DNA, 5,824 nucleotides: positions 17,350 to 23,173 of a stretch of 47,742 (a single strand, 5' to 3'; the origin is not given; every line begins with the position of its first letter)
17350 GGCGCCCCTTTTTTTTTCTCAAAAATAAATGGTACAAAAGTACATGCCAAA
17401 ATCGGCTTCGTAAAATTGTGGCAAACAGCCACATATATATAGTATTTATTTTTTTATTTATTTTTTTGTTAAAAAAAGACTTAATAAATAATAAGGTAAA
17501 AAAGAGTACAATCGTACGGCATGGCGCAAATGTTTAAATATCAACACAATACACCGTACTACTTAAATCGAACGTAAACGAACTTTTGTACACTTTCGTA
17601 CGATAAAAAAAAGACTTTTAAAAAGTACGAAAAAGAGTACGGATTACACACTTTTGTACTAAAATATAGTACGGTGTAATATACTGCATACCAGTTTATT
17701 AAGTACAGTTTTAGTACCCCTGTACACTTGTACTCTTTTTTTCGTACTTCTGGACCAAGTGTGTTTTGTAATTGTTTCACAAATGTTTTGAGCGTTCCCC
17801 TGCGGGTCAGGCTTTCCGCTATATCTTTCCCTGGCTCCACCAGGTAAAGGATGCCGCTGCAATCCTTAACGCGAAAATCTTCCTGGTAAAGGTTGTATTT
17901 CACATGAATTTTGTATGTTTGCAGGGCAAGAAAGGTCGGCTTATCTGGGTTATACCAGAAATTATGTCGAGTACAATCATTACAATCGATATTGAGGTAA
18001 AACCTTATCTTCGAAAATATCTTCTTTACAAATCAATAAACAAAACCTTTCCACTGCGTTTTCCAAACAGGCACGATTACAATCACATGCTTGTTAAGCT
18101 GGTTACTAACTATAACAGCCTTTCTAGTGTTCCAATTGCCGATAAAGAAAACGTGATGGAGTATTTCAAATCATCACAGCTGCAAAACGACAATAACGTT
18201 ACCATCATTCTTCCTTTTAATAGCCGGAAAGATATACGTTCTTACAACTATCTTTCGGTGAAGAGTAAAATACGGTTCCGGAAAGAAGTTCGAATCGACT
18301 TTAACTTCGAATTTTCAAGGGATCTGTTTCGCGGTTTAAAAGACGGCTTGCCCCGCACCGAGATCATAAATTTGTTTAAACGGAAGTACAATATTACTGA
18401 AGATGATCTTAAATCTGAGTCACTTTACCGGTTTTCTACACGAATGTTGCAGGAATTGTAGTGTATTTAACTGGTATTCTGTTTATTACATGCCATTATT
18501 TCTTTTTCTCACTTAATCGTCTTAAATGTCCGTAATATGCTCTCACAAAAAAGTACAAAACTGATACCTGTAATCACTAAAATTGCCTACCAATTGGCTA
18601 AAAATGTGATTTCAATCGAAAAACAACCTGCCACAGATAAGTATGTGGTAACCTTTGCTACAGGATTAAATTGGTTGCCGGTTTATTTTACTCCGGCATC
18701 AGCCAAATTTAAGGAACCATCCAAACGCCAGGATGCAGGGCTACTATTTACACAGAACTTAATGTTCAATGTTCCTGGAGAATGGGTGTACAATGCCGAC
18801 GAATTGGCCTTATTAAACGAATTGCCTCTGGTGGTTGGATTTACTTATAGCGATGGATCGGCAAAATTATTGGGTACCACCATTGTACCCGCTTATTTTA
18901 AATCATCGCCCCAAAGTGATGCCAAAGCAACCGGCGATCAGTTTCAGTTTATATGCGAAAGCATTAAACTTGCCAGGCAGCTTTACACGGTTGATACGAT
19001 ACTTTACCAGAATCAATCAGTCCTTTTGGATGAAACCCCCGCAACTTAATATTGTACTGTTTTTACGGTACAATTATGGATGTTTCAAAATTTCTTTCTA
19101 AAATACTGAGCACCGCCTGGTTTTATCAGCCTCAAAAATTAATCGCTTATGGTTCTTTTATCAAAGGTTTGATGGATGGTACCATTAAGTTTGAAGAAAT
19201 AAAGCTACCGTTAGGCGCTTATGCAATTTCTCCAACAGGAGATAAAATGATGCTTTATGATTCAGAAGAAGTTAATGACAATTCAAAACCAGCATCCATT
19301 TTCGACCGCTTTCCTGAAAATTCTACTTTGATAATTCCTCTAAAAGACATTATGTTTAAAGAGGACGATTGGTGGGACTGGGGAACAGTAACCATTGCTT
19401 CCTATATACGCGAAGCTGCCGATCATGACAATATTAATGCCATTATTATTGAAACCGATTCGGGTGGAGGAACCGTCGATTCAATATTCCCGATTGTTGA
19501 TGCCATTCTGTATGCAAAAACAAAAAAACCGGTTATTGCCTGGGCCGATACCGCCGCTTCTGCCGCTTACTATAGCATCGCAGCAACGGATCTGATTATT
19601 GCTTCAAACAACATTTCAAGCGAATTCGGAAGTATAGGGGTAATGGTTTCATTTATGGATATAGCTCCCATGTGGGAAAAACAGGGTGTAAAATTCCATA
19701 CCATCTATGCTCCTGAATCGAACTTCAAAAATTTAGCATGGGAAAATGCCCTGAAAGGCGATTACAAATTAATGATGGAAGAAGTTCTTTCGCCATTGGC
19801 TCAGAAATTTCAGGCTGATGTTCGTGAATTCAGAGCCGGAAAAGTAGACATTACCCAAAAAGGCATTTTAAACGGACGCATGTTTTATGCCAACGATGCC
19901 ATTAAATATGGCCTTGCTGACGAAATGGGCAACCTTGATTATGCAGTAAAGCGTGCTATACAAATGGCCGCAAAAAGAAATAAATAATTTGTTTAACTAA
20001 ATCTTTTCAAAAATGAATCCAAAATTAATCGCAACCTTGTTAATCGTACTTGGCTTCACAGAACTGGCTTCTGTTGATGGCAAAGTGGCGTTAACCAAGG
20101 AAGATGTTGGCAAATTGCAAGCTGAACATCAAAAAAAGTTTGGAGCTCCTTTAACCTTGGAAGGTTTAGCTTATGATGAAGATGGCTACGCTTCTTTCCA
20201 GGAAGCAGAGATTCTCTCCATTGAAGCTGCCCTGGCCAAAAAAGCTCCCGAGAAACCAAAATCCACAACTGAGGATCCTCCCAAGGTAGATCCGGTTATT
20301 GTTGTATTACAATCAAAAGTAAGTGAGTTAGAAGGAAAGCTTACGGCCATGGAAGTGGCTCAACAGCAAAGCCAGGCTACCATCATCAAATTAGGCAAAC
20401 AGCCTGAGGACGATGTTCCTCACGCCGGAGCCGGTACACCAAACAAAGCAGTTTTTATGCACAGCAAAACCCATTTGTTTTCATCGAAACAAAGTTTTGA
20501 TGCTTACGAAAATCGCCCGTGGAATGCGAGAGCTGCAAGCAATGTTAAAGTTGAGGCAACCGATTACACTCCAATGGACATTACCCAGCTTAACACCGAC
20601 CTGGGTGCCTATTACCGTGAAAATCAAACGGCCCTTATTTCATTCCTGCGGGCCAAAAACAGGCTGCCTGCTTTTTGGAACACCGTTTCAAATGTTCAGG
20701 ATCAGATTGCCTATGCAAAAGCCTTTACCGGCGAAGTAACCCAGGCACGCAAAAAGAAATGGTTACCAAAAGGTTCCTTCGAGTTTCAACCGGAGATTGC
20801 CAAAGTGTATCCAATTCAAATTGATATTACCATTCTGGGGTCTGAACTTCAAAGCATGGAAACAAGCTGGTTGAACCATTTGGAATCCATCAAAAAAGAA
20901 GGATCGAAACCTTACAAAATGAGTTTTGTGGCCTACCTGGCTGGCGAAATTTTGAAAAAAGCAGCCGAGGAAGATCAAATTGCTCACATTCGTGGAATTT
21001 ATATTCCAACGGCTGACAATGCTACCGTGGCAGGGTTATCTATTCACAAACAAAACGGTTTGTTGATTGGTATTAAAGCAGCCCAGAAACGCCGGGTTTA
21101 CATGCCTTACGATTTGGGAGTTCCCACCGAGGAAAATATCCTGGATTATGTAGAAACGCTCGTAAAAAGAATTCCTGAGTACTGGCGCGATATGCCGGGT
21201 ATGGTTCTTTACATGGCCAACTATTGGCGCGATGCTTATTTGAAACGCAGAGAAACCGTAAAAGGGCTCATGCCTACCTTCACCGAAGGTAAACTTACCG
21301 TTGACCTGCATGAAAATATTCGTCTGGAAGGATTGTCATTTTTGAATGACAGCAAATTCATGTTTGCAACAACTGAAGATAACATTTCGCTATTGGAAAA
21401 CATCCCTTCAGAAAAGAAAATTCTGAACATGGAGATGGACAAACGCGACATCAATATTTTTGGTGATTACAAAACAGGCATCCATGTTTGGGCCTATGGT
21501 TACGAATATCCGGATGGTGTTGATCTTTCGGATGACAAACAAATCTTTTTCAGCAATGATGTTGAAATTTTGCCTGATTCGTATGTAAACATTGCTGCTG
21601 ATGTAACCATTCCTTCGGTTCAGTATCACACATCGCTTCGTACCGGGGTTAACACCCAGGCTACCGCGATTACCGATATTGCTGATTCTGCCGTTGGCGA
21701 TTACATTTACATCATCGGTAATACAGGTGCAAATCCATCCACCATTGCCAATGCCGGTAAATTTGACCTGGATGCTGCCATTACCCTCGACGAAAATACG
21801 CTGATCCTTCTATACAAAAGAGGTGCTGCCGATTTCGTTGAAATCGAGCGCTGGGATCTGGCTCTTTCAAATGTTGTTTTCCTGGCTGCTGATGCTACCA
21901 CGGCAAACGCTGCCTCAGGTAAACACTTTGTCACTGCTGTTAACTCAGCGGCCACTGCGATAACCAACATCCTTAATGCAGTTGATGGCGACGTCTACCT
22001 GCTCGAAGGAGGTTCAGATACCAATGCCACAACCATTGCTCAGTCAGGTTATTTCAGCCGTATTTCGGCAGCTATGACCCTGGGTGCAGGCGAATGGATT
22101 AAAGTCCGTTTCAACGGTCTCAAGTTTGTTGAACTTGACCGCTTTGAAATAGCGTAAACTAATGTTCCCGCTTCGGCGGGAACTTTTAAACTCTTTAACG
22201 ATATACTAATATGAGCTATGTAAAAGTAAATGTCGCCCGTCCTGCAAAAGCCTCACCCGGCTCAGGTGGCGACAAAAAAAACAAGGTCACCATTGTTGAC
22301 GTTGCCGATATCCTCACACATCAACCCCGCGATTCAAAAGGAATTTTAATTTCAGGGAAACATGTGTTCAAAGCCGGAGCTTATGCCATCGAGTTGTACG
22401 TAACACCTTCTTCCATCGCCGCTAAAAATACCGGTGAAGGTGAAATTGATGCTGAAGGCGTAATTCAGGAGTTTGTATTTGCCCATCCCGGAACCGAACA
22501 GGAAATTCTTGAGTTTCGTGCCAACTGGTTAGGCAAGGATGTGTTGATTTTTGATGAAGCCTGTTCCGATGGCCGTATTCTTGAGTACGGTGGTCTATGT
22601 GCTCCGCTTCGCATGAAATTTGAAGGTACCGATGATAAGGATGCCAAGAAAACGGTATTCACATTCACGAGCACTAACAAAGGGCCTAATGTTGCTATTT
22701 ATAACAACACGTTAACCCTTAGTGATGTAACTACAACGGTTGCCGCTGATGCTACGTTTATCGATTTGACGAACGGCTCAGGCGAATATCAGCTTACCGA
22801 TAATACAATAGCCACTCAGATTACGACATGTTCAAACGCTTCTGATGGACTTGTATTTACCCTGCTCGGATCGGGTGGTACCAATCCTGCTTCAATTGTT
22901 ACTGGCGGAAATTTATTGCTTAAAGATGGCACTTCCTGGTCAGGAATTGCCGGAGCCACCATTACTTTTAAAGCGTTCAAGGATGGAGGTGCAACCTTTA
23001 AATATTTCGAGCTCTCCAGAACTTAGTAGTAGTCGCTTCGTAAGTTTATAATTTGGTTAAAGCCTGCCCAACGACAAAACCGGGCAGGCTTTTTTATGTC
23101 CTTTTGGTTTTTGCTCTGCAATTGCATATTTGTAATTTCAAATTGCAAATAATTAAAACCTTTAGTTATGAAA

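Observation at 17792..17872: An 80-nt structured element present twice (17792-17872 and 27571-27650) with a compensatory stem change, bracketing the head/packaging module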

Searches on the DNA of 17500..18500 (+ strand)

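Call 14: search_dna_similar(query=window:17500-18500:+, collection=phages, mode=distant, max_rows=20)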
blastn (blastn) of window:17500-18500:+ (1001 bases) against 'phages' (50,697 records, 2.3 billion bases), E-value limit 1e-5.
No match.

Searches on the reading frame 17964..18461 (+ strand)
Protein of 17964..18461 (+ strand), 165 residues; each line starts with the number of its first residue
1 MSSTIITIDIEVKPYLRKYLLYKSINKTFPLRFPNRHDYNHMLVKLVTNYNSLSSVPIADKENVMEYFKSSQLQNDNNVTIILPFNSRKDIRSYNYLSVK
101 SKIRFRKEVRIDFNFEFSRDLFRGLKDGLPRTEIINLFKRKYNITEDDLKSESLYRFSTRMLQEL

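Call 79: search_protein_families(library=pfam, proteins=[window:17964-18458:+], max_evalue=0.01)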
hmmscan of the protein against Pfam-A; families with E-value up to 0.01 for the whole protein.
window:17964-18458:+ (165 aa): 0 families

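Call 87: search_protein_families(library=phrogs, proteins=[window:17964-18458:+], max_evalue=0.001)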
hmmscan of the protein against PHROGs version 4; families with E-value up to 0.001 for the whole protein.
window:17964-18458:+ (165 aa): 0 families

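Call 90: find_encoding_contigs(protein=window:17964-18461:+, flank=3000, max_places=10)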
Protein window:17964-18461:+ (165 aa): no gene with exactly this product is on record in the collection.

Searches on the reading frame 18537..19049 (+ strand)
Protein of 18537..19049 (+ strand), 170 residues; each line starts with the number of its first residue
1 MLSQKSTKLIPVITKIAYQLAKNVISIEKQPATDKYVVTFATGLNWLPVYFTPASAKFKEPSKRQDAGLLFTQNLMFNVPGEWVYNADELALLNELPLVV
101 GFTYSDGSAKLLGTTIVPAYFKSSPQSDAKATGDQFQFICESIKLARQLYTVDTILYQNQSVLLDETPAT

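Call 87: search_protein_families(library=phrogs, proteins=[window:18537-19046:+], max_evalue=0.001)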
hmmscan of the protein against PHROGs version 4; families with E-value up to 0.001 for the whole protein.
window:18537-19046:+ (170 aa): 0 families

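Call 91: find_encoding_contigs(protein=window:18537-19049:+, flank=3000, max_places=10)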
Protein window:18537-19049:+ (170 aa): 12 contigs read that carry it; 2 places shown.
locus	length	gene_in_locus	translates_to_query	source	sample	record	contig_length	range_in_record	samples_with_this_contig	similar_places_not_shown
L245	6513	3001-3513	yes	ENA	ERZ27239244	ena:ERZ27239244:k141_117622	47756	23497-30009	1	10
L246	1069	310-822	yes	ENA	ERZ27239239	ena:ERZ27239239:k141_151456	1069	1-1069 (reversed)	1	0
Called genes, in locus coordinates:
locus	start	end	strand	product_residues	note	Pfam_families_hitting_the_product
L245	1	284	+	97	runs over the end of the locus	-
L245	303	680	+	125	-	PF09643:YopX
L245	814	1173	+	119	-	-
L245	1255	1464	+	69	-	-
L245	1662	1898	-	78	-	-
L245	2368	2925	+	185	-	-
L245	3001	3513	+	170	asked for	-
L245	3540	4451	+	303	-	PF01343:Peptidase_S49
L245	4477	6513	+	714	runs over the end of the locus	-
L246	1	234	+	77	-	?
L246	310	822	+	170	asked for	-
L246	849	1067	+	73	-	?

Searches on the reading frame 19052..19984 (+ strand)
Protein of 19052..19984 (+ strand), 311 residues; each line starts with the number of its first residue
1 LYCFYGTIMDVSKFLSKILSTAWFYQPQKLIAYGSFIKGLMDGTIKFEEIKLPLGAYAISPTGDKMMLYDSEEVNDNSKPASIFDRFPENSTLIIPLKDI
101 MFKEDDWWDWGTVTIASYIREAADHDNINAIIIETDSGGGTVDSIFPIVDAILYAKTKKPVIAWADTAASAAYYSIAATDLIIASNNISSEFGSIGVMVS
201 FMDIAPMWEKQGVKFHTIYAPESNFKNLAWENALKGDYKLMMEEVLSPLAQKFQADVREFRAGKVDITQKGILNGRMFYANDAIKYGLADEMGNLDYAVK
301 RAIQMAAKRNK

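Call 87: search_protein_families(library=phrogs, proteins=[window:19052-19984:+], max_evalue=0.001)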
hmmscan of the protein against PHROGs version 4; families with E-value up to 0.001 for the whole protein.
window:19052-19984:+ (311 aa): 3 families
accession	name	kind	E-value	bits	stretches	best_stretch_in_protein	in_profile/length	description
phrog_53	-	head and packaging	5e-42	145.8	1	10-301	7-287/583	head maturation protease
phrog_33023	-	unknown function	1.8e-13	51.1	1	112-301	91-283/507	-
phrog_4759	-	unknown function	6e-06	27.1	1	118-212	113-206/209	-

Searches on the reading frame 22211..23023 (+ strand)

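Call 87: search_protein_families(library=phrogs, proteins=[window:22211-23023:+], max_evalue=0.001)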
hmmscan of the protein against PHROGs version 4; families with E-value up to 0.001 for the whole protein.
window:22211-23023:+ (271 aa): 1 family
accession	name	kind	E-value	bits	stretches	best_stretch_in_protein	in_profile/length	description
phrog_19897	-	unknown function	4.6e-28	99.4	1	6-270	6-277/278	-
